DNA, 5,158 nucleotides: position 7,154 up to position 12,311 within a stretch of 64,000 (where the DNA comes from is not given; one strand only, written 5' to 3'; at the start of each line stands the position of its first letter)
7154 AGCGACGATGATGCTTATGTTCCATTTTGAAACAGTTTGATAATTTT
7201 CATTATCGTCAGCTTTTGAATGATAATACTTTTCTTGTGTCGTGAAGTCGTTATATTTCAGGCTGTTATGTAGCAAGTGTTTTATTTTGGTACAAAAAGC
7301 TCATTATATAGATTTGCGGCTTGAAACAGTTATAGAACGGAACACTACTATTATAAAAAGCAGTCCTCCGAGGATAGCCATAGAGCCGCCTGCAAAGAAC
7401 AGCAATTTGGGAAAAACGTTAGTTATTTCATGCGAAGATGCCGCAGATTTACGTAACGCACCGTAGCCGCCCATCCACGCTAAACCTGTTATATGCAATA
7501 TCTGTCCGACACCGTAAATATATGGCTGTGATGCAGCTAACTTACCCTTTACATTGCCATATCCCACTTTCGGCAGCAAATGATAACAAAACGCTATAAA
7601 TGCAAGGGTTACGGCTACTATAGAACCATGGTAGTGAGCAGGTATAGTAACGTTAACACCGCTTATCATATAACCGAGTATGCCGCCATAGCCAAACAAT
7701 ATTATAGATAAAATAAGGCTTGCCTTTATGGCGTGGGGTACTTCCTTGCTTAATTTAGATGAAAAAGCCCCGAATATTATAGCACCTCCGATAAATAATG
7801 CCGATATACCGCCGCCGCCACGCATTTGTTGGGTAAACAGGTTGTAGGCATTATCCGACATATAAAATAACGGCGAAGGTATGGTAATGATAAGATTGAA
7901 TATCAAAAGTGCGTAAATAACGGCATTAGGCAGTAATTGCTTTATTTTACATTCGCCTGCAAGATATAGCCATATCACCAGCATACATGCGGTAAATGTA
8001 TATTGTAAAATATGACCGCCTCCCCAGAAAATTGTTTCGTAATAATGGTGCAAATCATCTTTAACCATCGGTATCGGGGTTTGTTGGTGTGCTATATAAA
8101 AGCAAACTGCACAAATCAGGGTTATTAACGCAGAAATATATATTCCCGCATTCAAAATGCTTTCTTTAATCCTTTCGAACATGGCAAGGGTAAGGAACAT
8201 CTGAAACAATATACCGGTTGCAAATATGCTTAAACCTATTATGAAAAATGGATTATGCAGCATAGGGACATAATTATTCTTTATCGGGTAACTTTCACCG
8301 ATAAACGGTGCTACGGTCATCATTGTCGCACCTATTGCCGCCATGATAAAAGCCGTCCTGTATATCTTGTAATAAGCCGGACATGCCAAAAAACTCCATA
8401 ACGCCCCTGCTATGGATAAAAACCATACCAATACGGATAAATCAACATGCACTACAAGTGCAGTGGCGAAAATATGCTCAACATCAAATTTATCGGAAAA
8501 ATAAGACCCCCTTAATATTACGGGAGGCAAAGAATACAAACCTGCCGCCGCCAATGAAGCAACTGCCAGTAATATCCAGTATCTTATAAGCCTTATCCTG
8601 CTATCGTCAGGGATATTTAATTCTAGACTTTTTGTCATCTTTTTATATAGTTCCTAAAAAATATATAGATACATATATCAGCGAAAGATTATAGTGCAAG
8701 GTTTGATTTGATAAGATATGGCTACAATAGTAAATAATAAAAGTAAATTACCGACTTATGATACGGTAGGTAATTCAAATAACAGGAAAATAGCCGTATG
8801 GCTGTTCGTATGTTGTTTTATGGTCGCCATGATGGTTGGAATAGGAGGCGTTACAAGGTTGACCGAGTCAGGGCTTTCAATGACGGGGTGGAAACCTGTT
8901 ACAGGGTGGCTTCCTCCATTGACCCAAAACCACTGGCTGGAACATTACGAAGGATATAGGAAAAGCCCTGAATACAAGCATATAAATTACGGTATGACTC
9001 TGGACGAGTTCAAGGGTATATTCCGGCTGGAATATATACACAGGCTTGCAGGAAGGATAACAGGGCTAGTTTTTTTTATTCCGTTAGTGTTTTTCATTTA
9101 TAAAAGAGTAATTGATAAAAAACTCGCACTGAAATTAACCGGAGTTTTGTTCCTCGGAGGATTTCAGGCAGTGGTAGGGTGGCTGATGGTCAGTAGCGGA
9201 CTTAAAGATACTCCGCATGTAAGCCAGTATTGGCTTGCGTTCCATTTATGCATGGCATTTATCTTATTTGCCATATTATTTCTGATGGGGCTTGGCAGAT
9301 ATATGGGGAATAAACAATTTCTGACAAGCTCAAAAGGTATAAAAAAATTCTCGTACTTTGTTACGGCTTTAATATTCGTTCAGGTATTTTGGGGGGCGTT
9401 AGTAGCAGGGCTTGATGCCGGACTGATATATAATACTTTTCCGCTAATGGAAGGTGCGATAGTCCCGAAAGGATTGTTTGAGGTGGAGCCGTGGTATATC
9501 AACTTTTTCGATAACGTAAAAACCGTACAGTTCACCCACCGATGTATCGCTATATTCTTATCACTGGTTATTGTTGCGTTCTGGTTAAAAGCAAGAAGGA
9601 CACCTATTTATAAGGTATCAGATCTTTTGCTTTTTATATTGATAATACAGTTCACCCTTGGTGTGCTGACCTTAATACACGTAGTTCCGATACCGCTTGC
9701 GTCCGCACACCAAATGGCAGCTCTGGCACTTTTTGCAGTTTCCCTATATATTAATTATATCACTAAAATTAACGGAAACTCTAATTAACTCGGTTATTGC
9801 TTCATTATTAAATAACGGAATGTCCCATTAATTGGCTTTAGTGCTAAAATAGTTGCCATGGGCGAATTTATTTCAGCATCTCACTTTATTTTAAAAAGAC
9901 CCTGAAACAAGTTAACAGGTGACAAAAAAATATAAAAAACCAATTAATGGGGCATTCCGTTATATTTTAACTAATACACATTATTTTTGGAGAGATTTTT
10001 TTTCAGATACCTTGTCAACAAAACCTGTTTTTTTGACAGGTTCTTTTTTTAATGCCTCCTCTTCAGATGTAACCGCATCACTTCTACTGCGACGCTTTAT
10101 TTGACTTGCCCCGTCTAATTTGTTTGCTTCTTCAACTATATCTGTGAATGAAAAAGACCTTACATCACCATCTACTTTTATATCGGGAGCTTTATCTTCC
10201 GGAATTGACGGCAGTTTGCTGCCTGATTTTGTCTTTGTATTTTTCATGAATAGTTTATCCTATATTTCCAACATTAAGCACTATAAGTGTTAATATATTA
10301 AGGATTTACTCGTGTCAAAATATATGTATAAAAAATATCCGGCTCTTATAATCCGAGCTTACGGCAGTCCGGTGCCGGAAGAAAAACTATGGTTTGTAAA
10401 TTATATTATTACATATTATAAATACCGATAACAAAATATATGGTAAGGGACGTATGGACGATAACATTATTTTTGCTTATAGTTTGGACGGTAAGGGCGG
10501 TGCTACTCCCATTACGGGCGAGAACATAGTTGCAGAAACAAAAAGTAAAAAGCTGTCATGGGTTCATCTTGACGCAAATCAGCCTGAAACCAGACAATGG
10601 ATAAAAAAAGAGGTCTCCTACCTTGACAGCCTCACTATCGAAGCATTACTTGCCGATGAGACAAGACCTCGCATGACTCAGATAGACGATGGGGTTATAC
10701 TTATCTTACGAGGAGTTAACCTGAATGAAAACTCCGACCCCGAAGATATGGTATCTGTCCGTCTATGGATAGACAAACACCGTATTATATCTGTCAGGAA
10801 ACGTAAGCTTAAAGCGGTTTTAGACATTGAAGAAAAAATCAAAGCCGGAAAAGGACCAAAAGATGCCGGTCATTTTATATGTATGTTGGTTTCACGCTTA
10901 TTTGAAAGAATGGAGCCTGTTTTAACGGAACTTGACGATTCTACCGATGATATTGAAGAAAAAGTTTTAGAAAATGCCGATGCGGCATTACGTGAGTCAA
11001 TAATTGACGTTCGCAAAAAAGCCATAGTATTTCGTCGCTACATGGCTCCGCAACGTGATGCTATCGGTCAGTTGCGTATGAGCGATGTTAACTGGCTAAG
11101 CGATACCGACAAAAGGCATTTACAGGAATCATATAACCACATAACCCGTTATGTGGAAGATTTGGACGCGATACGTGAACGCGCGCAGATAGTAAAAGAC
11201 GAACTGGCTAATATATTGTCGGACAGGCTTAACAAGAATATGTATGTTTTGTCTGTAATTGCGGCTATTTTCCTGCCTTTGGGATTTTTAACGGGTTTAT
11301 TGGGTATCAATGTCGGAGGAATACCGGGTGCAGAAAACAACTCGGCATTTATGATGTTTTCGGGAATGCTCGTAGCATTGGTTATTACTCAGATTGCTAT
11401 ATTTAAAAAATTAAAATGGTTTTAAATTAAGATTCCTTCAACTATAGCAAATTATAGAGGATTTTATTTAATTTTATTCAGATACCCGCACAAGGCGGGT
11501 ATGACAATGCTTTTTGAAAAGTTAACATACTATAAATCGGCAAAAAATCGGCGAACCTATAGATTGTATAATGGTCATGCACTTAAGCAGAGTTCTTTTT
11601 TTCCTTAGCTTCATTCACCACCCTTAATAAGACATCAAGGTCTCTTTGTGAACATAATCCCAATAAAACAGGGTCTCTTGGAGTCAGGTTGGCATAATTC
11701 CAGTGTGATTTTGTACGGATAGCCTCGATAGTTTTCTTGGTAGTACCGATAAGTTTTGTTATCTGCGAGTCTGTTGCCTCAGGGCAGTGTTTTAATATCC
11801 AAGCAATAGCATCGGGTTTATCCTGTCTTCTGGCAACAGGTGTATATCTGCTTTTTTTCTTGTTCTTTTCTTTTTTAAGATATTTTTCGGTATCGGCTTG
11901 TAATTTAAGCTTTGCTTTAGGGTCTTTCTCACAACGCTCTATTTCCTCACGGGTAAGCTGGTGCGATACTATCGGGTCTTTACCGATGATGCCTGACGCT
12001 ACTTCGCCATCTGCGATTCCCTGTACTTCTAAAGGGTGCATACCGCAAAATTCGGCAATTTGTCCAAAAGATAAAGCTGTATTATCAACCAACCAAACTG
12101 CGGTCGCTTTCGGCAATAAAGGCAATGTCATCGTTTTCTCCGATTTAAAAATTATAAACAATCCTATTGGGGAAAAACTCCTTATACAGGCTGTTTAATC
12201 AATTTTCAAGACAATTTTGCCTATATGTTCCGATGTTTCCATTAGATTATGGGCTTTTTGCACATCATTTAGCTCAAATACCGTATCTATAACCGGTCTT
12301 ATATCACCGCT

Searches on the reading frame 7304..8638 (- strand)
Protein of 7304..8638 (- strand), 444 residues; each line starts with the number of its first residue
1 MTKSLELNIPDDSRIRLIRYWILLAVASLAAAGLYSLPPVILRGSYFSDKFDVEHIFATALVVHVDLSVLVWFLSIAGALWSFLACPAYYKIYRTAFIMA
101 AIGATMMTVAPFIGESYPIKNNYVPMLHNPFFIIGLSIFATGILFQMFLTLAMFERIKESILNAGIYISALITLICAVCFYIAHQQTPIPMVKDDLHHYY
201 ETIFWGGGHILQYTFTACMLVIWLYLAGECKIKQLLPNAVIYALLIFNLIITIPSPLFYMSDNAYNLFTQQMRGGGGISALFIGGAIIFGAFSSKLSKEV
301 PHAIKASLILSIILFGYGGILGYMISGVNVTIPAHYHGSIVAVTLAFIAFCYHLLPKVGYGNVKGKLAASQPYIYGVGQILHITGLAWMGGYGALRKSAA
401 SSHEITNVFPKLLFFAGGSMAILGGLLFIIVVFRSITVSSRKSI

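Call 17: search_protein_families(library=pfam, proteins=[window:7304-8638:-], max_evalue=0.00001)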
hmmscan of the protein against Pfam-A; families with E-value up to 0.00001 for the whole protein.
window:7304-8638:- (444 aa): 1 family
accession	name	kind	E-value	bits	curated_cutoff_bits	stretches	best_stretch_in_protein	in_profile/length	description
PF00115.25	COX1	-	7.4e-08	32.1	34.8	1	20-402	5-414/436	Cytochrome C and Quinol oxidase polypeptide I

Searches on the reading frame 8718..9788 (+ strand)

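Call 17: search_protein_families(library=pfam, proteins=[window:8718-9788:+], max_evalue=0.00001)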
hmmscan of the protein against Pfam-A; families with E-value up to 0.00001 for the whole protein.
window:8718-9788:+ (356 aa): 1 family
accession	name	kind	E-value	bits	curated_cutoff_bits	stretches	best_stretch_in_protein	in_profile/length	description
PF02628.20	COX15-CtaA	-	5.1e-102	341.6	29.9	1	26-342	1-321/322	Cytochrome oxidase assembly protein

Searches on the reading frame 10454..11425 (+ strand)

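Call 17: search_protein_families(library=pfam, proteins=[window:10454-11425:+], max_evalue=0.00001)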
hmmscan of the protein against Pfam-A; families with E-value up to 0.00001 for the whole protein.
window:10454-11425:+ (323 aa): 1 family
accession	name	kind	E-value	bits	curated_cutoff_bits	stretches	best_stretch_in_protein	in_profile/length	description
PF01544.23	CorA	-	1.2e-74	251.8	27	1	32-319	2-292/292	CorA-like Mg2+ transporter protein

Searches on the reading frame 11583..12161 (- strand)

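Call 17: search_protein_families(library=pfam, proteins=[window:11583-12161:-], max_evalue=0.00001)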
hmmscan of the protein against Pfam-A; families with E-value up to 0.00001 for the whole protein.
window:11583-12161:- (192 aa): 1 family
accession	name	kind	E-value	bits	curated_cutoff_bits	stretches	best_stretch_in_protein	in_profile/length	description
PF06242.16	TrcR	-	1.3e-62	210.4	22.2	1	44-180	1-135/139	Transcriptional cell cycle regulator TrcR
